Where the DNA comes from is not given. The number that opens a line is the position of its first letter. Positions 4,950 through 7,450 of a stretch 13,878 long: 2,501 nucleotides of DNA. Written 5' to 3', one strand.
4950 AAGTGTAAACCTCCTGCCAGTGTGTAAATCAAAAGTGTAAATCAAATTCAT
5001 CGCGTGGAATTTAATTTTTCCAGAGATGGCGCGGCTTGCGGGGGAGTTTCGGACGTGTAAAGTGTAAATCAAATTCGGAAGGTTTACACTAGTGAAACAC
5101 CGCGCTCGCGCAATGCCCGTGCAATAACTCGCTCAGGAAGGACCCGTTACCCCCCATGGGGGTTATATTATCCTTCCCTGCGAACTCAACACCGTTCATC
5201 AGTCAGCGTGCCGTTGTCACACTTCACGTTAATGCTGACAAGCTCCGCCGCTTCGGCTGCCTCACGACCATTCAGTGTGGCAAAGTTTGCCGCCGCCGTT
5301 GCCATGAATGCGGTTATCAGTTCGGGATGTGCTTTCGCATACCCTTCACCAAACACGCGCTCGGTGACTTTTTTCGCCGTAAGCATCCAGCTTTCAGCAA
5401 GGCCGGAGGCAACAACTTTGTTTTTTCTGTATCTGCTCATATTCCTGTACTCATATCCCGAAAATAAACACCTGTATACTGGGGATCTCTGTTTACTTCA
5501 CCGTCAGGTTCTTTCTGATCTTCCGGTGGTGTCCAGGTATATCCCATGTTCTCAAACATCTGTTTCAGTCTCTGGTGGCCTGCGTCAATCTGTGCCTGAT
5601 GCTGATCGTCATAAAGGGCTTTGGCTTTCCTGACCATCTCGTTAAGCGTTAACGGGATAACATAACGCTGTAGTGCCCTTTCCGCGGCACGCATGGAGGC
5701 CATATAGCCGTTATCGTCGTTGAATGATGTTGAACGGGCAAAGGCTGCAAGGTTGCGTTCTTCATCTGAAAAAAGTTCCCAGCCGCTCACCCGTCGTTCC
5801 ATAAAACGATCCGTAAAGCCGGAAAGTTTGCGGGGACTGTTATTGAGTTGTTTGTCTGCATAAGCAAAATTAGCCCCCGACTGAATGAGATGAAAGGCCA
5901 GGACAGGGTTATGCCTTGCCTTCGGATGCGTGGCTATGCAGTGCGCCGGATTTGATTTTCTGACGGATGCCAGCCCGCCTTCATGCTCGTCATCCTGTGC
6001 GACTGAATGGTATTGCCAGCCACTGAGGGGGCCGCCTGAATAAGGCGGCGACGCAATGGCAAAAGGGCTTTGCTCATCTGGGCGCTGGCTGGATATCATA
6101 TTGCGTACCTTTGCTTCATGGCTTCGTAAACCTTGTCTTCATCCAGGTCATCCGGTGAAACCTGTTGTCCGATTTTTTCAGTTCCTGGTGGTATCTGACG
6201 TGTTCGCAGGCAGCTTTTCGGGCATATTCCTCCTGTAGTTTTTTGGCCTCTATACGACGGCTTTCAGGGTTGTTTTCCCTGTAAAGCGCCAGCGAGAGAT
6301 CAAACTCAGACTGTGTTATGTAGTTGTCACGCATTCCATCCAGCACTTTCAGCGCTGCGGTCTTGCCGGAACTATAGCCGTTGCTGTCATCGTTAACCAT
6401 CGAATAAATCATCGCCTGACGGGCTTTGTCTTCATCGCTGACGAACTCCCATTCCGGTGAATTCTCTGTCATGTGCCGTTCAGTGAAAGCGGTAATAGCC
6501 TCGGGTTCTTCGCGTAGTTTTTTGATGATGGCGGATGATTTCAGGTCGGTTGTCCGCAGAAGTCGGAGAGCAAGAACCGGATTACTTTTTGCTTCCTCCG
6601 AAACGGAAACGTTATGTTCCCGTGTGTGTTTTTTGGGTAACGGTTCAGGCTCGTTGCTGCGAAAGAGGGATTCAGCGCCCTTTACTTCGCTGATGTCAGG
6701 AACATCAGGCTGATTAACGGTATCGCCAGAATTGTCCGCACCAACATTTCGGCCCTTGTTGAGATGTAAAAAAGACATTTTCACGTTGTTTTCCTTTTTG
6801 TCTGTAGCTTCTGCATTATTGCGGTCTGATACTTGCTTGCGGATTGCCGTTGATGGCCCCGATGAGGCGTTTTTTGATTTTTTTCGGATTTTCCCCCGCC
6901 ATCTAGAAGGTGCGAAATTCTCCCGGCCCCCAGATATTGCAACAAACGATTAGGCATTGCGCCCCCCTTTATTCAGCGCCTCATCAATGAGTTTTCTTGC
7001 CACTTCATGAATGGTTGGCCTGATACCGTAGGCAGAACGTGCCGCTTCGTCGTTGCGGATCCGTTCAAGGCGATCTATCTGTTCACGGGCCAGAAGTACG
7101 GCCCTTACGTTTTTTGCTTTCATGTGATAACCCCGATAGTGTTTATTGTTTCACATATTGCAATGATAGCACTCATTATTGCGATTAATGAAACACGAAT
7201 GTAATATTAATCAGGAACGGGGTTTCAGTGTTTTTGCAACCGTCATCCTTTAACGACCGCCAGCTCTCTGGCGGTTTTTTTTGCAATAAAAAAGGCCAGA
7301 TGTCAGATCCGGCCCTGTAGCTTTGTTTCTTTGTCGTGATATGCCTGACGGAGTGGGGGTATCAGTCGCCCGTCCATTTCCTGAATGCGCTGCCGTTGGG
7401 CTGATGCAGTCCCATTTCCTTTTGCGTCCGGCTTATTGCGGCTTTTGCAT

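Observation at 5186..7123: Four-gene cargo operon with tandem ~220-aa paralogs of unrecognisable function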

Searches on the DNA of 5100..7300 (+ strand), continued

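Call 97: search_dna_similar(query=L025:9001-12014:+, collection=ecoli_genomes, mode=distant, max_rows=60)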
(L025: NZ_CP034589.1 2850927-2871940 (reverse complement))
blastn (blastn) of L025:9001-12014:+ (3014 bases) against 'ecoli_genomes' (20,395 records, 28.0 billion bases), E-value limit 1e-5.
Records with a match: 170; places in all: 188; records where one place covers at least 80% of the query: 52.
Genomes with a match: 169 of 5426; with a place that covers at least 80% of the query: 52. Places per genome that has any: lowest 1, median 1, highest 2. On chromosomes: 187 places; on plasmids: 1.
Best place of each record, by identity: >=99% 1; 95-99% 14; 90-95% 9; 80-90% 78; 60-80% 68.
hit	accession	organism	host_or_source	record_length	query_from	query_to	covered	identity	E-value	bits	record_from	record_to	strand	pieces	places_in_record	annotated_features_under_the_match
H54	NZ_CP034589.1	Escherichia coli strain L37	anus swab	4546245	1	3014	100%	100.0%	0e+0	5436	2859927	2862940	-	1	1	major capsid protein | S49 family peptidase | hypothetical protein | head decoration protein | phage portal protein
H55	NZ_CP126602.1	Escherichia coli strain Ec1117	Oregano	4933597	1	3014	100%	95.3%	0e+0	4796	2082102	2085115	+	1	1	major capsid protein | S49 family peptidase | hypothetical protein | head decoration protein | phage portal protein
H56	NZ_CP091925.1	Escherichia coli strain JNQH497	Homo sapiens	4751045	1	3014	100%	95.3%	0e+0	4796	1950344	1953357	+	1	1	major capsid protein | S49 family peptidase | hypothetical protein | head decoration protein | phage portal protein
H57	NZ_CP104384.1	Escherichia coli strain JNQH498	Homo sapiens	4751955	1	3014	100%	95.3%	0e+0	4796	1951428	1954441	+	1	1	major capsid protein | S49 family peptidase | hypothetical protein | head decoration protein | phage portal protein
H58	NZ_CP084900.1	Escherichia coli strain EC20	Homo sapiens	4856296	2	3014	100%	95.3%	0e+0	4794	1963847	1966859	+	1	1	major capsid protein | S49 family peptidase | hypothetical protein | head decoration protein | phage portal protein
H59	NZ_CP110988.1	Escherichia coli strain XYEH3314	Homo sapiens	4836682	2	3014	100%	95.3%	0e+0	4794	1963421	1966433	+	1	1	major capsid protein | S49 family peptidase | hypothetical protein | head decoration protein | phage portal protein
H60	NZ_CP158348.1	Escherichia coli strain 23713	Homo sapiens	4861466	2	3014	100%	95.3%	0e+0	4794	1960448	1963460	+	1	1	major capsid protein | S49 family peptidase | hypothetical protein | head decoration protein | phage portal protein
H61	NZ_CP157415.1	Escherichia coli strain EC22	Homo sapiens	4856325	2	3014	100%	95.3%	0e+0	4794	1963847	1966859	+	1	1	major capsid protein | S49 family peptidase | hypothetical protein | head decoration protein | phage portal protein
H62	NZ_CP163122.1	Escherichia coli strain W21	Homo sapiens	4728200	1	3014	100%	95.3%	0e+0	4791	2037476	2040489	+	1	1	major capsid protein | S49 family peptidase | hypothetical protein | head decoration protein | phage portal protein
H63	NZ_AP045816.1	Escherichia coli strain 23CRST046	Homo sapiens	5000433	1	3014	100%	95.3%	0e+0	4791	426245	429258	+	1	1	major capsid protein | S49 family peptidase | hypothetical protein | head decoration protein | phage portal protein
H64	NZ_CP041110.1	Escherichia coli strain ECCTRSRTH03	Swine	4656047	2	3014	100%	95.3%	0e+0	4790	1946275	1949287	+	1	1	major capsid protein | S49 family peptidase | hypothetical protein | head decoration protein | phage portal protein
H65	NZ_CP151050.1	Escherichia coli strain 20KM2222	Dog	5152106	1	3014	100%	95.2%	0e+0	4782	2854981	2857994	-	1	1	major capsid protein | S49 family peptidase | hypothetical protein | head decoration protein | phage portal protein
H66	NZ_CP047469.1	Escherichia coli strain DY612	pig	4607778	1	3014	100%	95.1%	0e+0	4769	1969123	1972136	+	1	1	major capsid protein | S49 family peptidase | hypothetical protein | head decoration protein | phage portal protein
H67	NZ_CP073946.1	Escherichia coli strain MB51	Poultry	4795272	1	3014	100%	95.1%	0e+0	4769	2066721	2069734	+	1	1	major capsid protein | S49 family peptidase | hypothetical protein | head decoration protein | phage portal protein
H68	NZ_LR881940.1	Escherichia coli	Sus scrofa domesticus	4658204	1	3014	100%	95.1%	0e+0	4769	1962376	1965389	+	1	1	major capsid protein | S49 family peptidase | hypothetical protein | head decoration protein | phage portal protein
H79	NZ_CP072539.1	Escherichia coli O128ac:H12 strain AW1.7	Cattle slaughter plant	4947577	1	3014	100%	87.5%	0e+0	3722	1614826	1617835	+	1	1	major capsid protein | S49 family peptidase | hypothetical protein | head decoration protein | phage portal protein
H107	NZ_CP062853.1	Escherichia coli O9:H10 strain Res13-Lact-PEB20-37-A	Sus scrofa domesticus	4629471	1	1854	62%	94.7%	0e+0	2898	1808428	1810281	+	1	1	S49 family peptidase | hypothetical protein | head decoration protein | phage portal protein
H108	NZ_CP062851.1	Escherichia coli O9:H10 strain Res13-Lact-PEB21-38-A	Sus scrofa domesticus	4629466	1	1854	62%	94.7%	0e+0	2898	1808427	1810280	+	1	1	S49 family peptidase | hypothetical protein | head decoration protein | phage portal protein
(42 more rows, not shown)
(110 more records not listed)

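Call 98: get_annotated_region(hit=H10, flank=9000)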
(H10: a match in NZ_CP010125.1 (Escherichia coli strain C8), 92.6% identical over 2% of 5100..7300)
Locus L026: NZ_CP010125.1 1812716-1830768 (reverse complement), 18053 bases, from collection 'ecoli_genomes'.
description: Escherichia coli strain C8 chromosome, complete genome
organism: Escherichia coli strain C8 (NCBI taxid 562)
replicon: chromosome; assembly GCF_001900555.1
host: cow; source: -; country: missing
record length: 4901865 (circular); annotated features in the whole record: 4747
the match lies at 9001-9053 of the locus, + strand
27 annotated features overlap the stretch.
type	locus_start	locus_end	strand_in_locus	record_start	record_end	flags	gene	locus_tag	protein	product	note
CDS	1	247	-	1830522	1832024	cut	-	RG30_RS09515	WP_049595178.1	phage tail sheath subtilisin-like domain-containing protein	-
CDS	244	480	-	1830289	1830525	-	-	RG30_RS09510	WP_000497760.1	DUF2635 domain-containing protein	-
CDS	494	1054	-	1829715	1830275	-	-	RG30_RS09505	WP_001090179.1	hypothetical protein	-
CDS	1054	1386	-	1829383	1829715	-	-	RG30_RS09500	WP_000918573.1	head-tail joining protein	-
CDS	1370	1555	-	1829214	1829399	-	-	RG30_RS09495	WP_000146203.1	hypothetical protein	-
CDS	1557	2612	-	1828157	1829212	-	-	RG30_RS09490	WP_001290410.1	major capsid protein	-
CDS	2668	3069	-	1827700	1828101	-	-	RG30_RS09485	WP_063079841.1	head decoration protein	-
CDS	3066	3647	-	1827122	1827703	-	-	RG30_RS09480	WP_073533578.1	hypothetical protein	-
CDS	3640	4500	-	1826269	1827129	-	-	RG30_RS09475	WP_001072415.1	S49 family peptidase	-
CDS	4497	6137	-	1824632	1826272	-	-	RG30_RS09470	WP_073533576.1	phage portal protein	-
CDS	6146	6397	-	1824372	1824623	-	gpW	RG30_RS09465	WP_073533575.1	gpW family head-tail joining protein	-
CDS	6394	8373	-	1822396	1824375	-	-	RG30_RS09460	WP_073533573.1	phage terminase large subunit family protein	-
CDS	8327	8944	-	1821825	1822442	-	-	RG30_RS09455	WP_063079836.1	hypothetical protein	-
CDS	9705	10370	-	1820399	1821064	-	-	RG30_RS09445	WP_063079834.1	hypothetical protein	-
CDS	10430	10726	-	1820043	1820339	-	-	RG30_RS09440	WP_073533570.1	hypothetical protein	-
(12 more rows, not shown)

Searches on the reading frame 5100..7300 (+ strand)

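Call 28: search_solved_structures(query=L001:12797-13330:-, max_evalue=1)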
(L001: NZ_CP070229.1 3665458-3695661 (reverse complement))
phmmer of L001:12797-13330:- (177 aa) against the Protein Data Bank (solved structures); distinct sequences matched with E-value up to 1: 2.
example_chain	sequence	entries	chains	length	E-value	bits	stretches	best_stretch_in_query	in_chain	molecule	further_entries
2hin_A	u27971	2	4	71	0.35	14.1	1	9-41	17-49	Repressor protein | Gp39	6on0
6emw_F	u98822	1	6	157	0.54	13.5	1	62-146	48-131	ATP-dependent Clp protease ATP-binding subunit ClpC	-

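Call 69: search_dna_similar(query=L001:12797-13330:-, collection=phages, mode=protein, max_rows=15, max_evalue=0.001)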
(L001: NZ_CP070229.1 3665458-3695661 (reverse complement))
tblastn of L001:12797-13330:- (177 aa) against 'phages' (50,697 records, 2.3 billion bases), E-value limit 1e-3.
Records with a match: 2; places in all: 2; records where one place covers at least 80% of the query: 2.
Best place of each record, by identity: <60% 2.
By first word of the organism name: Serratia 1; Citrobacter 1.
By host as written in the record: Serratia sp. OS31 1; Citrobacter rodentium DBS100 1.
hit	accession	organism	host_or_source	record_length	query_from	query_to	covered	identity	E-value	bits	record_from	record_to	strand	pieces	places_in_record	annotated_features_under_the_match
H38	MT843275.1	Serratia phage vB_SspM_BZS1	Serratia sp. OS31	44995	3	169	94%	26.3%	5e-4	45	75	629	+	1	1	small subunit terminase DNA packaging protein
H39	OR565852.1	Citrobacter phage phiNP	Citrobacter rodentium DBS100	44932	3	169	94%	25.3%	3e-5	49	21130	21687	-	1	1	terS: small subunit terminase DNA packaging protein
